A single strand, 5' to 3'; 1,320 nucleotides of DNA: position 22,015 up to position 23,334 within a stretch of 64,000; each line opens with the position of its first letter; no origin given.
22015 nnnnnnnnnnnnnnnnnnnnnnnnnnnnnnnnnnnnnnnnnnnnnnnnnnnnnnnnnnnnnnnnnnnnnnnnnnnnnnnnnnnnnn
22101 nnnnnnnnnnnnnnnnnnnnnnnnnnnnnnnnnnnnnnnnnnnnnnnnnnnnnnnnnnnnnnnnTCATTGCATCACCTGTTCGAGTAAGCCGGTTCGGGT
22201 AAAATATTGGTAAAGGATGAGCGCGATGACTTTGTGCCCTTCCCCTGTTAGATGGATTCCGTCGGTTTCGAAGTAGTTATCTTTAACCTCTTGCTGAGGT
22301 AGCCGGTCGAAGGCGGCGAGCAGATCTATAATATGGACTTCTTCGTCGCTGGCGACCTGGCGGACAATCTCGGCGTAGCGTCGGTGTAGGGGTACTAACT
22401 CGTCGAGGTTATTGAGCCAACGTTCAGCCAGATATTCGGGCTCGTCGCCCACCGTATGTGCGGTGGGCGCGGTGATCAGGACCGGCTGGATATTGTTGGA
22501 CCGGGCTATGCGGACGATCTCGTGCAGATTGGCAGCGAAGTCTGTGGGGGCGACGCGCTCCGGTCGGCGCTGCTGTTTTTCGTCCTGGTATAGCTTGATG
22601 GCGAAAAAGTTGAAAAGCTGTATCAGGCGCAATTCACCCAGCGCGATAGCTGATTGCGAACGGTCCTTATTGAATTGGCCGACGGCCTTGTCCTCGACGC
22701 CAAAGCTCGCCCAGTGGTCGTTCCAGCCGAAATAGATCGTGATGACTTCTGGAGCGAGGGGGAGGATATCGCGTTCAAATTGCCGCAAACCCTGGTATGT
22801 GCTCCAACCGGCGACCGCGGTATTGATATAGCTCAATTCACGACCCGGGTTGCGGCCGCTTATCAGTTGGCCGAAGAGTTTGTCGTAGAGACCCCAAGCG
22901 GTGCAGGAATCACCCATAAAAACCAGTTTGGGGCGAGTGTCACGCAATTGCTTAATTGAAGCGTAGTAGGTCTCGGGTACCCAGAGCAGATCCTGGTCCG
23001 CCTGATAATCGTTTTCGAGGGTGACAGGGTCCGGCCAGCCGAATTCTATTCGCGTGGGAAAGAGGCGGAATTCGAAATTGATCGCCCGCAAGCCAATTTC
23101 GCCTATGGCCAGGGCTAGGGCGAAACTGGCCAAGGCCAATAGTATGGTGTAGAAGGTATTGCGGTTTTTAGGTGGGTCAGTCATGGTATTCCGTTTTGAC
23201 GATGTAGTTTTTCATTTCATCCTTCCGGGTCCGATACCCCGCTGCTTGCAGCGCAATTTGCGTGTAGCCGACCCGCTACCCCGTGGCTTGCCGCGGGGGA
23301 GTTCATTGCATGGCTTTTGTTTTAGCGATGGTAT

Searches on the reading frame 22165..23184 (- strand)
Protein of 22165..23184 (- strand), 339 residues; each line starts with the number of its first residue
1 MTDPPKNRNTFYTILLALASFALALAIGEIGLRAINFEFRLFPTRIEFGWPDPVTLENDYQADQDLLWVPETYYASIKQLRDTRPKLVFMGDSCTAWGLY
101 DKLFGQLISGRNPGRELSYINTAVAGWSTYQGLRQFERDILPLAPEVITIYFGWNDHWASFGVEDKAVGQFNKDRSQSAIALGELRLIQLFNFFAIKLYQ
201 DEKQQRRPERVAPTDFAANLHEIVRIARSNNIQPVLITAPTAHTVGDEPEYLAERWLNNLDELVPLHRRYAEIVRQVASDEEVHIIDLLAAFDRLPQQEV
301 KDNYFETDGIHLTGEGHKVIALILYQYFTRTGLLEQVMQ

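Call 8: search_protein_families(library=pfam, proteins=[window:22165-23184:-], max_evalue=0.001)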
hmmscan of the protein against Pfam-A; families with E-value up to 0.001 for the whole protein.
window:22165-23184:- (339 aa): 2 families
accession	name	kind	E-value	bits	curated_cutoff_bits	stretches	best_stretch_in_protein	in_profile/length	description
PF13472.12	Lipase_GDSL_2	-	2.5e-18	67.6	32.9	1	89-319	1-178/178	GDSL-like Lipase/Acylhydrolase family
PF00657.28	Lipase_GDSL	-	1.1e-11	45.8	23.6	1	87-321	1-205/208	GDSL-like Lipase/Acylhydrolase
